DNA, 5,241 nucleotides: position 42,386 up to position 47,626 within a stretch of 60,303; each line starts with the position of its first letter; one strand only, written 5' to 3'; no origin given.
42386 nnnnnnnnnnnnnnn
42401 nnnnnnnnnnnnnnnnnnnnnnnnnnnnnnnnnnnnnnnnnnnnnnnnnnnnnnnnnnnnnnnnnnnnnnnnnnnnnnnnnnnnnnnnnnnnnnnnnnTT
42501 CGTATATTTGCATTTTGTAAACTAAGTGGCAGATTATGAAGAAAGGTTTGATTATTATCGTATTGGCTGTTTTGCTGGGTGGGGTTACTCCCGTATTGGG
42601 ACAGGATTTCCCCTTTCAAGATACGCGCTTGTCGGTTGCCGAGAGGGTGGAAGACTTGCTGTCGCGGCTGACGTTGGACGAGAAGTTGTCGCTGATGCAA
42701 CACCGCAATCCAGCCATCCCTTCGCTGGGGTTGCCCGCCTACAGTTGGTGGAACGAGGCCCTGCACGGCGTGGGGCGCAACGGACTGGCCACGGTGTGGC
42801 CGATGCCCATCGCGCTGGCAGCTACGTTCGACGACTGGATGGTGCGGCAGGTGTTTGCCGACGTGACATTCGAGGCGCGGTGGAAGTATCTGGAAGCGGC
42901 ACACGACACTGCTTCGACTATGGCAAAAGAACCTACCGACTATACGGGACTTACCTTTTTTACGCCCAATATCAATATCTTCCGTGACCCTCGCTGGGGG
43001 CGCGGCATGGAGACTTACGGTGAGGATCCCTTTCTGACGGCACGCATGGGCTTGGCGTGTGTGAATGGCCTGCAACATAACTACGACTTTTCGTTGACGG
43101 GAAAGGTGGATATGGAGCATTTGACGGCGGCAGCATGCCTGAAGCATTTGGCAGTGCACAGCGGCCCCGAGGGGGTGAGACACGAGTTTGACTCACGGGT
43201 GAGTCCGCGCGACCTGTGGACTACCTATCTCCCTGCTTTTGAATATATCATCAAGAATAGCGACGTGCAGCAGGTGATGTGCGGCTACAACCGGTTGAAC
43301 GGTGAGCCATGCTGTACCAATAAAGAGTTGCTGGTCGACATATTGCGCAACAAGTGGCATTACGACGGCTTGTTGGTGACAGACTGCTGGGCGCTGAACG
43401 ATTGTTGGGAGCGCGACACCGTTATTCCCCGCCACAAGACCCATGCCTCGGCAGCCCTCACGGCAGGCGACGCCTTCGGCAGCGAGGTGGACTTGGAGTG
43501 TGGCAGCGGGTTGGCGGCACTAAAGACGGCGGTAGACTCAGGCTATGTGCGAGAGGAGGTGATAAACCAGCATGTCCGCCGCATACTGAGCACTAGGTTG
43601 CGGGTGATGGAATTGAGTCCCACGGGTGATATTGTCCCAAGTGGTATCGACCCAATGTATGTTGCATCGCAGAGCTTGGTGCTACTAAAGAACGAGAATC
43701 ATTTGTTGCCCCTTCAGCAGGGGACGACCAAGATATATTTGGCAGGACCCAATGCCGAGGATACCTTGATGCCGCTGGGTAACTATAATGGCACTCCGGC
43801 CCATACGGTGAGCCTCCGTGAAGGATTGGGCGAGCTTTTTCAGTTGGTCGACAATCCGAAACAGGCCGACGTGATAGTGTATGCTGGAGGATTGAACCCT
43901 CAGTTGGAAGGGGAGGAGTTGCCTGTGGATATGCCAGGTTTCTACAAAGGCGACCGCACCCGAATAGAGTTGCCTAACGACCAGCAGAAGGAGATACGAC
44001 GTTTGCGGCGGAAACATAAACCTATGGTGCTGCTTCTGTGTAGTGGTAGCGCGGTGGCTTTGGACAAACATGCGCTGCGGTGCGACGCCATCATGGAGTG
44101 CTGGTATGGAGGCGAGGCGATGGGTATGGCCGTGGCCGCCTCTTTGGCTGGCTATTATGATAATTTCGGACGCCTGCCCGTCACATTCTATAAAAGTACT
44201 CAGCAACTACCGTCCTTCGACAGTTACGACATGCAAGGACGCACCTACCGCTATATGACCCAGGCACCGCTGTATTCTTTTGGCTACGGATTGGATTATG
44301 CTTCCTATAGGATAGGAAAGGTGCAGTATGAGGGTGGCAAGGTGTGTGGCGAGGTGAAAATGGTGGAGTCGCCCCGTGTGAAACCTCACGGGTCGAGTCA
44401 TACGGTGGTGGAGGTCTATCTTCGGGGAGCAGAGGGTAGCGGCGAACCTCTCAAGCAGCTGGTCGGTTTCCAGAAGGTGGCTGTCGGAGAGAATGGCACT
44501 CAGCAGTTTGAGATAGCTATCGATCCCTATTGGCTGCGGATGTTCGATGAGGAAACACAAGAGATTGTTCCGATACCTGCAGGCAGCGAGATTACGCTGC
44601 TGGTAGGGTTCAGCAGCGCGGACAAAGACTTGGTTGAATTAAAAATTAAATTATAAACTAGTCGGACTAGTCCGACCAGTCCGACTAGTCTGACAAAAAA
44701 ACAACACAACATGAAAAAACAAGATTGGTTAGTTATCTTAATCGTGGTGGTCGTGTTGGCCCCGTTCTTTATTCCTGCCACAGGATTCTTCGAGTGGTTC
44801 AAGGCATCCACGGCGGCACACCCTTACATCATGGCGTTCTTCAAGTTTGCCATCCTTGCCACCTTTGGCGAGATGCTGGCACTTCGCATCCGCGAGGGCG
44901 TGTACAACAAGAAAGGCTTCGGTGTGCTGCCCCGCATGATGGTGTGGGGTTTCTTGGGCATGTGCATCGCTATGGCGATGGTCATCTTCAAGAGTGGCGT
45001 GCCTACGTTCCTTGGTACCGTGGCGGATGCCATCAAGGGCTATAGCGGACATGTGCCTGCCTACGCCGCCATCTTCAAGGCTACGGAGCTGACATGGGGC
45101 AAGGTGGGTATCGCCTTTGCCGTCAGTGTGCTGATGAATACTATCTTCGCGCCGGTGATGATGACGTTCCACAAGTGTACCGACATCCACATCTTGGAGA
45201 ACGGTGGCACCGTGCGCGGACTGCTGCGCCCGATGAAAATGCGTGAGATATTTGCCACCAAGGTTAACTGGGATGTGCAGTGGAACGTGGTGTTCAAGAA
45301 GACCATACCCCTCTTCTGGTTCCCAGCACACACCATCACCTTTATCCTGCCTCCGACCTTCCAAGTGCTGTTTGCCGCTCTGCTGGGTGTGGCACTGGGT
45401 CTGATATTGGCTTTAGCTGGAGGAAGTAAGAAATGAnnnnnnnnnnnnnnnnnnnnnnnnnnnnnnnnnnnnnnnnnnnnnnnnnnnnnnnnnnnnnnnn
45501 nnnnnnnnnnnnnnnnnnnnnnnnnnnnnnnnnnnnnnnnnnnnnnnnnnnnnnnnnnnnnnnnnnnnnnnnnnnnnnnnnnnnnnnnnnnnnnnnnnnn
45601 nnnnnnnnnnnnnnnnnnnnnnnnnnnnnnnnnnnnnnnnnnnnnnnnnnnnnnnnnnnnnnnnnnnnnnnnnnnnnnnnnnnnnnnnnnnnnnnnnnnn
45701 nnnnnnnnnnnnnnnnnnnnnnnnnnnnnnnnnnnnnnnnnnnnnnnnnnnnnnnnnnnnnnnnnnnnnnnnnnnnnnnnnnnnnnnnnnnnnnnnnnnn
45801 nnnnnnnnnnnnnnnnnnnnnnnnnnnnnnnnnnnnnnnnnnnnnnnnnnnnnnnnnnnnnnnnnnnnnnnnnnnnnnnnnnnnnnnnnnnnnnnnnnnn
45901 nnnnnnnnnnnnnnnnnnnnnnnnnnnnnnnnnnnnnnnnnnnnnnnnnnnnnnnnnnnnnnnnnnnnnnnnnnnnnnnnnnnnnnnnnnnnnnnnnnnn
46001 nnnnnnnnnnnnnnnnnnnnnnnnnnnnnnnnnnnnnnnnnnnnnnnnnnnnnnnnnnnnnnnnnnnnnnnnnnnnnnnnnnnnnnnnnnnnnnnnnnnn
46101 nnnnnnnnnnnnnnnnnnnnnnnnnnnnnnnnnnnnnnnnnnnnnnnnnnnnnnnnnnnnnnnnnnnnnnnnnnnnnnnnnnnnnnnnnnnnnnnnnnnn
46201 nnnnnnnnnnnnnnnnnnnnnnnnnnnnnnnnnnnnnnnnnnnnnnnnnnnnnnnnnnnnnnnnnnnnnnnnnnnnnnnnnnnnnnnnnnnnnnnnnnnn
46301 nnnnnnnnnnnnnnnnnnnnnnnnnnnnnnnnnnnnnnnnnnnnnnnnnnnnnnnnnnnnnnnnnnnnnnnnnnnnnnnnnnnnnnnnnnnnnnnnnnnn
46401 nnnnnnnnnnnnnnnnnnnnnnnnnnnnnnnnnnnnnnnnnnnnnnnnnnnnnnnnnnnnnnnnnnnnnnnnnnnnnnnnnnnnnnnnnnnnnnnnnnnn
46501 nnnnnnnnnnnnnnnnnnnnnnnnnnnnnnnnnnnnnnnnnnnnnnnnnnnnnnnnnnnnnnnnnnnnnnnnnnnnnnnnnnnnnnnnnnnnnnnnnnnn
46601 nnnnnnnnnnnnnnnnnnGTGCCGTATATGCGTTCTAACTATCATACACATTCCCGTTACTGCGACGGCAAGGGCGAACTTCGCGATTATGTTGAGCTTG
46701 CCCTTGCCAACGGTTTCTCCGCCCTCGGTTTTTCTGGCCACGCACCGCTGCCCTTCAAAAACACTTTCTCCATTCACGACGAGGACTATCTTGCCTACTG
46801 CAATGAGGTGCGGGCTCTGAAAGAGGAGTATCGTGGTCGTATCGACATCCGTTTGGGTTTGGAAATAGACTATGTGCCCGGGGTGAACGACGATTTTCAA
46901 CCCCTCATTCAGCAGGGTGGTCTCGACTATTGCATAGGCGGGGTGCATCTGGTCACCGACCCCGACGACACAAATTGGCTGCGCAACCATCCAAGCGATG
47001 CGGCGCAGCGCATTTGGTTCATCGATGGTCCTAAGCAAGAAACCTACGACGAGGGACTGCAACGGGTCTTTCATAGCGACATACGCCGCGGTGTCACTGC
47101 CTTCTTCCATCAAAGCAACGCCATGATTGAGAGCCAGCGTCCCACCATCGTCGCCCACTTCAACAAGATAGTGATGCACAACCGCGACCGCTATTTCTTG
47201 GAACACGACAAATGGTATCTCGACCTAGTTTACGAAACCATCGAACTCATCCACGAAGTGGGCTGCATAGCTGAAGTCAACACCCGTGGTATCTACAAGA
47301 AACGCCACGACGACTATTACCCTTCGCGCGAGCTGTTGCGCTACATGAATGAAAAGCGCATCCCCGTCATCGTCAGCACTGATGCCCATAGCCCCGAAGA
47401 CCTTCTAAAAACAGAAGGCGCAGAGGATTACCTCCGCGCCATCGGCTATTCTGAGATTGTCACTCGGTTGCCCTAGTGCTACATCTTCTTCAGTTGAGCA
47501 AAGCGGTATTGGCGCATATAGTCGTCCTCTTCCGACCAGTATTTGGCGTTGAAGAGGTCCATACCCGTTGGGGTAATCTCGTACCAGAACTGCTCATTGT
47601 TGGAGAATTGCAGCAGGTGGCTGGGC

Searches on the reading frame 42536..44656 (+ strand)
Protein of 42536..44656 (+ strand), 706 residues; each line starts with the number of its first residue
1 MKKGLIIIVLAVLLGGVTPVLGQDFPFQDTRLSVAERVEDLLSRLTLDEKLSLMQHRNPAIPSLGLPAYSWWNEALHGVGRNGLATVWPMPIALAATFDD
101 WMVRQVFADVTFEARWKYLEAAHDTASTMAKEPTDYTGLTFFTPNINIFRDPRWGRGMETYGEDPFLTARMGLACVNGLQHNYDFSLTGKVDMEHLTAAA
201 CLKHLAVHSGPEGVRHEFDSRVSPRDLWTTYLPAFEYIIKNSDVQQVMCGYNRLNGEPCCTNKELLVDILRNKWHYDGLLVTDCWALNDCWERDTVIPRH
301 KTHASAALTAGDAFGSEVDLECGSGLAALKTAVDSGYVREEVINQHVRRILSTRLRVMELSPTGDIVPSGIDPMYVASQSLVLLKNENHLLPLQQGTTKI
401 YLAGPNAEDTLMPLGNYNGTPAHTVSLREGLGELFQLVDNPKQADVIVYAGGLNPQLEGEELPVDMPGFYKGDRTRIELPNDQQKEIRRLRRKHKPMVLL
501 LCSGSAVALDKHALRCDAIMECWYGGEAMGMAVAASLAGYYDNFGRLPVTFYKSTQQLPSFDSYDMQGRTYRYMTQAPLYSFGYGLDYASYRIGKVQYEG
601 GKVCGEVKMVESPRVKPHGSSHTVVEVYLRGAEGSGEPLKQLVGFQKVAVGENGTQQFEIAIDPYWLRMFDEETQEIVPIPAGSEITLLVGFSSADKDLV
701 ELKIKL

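Call 11: search_protein_families(library=pfam, proteins=[window:42536-44656:+])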
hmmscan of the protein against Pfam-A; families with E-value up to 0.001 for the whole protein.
window:42536-44656:+ (706 aa): 3 families
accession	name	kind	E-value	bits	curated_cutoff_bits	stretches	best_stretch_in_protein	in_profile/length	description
PF01915.27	Glyco_hydro_3_C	-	4.5e-43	148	31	1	381-588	1-200/200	Glycosyl hydrolase family 3 C-terminal domain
PF00933.27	Glyco_hydro_3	-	1.7e-34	120.1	27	1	71-352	67-315/316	Glycosyl hydrolase family 3 N terminal domain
PF14310.12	Fn3-like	-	9.7e-10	38.9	25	1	624-694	2-71/71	Fibronectin type III-like domain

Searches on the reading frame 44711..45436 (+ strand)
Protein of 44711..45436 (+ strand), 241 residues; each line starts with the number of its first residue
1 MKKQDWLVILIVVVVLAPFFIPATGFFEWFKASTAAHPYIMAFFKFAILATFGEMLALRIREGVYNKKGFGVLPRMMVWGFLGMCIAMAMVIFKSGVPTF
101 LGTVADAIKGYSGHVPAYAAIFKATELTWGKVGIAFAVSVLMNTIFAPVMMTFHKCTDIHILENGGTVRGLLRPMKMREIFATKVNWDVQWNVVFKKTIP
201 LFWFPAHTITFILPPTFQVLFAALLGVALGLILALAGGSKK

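Call 11: search_protein_families(library=pfam, proteins=[window:44711-45436:+])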
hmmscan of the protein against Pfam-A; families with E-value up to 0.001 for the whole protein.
window:44711-45436:+ (241 aa): 0 families

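Call 39: find_related_loci(query=window:44711-45436:+, collection=metagenome_contigs, flank=1500)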
Query window:44711-45436:+ (241 aa) in metagenome_contigs; peptide patterns used: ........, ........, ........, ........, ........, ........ (x = any residue, [..] = any of these).
388 stretches matched a pattern; 360 encode a relative of the query (tblastn E <= 1e-3); the best 80 are kept; 80 distinct loci.
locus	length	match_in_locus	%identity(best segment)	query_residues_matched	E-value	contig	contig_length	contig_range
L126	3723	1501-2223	99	1-241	9e-159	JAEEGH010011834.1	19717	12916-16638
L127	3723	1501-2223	99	1-241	9e-159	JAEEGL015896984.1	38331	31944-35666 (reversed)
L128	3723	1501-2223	95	1-241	3e-146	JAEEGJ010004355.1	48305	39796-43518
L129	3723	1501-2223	85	1-241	7e-137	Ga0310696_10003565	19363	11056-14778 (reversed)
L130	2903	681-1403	85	1-241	1e-139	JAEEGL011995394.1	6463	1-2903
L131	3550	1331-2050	85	1-240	5e-138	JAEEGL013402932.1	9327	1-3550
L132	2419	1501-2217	87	1-239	5e-140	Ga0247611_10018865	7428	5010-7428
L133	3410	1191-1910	84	1-240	9e-138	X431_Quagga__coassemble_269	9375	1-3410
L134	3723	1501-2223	82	1-241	2e-136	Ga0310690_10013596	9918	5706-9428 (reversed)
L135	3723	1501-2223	84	1-241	8e-135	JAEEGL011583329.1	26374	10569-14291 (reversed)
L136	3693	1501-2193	86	1-239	1e-134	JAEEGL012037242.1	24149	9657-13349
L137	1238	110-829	88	1-240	1e-146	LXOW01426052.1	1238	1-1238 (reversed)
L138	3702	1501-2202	85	1-240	7e-134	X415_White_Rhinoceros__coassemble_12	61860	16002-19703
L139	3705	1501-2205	87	1-241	3e-133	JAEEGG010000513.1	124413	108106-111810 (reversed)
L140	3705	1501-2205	88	1-241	5e-133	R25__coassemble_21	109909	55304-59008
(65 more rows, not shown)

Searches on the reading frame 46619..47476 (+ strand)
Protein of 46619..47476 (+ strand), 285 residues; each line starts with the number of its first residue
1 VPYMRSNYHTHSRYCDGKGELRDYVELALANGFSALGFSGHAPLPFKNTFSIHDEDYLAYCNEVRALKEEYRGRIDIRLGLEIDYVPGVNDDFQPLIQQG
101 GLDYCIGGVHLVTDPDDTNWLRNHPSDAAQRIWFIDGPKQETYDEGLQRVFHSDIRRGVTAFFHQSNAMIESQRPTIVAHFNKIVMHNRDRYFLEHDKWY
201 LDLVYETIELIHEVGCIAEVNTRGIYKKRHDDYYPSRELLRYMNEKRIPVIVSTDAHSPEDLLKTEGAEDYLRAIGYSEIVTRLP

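Call 11: search_protein_families(library=pfam, proteins=[window:46619-47476:+])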
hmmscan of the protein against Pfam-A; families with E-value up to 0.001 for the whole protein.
window:46619-47476:+ (285 aa): 1 family
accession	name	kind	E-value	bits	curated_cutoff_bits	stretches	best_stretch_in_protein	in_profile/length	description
PF02811.25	PHP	-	5.7e-17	63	26.4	1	8-222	2-163/164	PHP domain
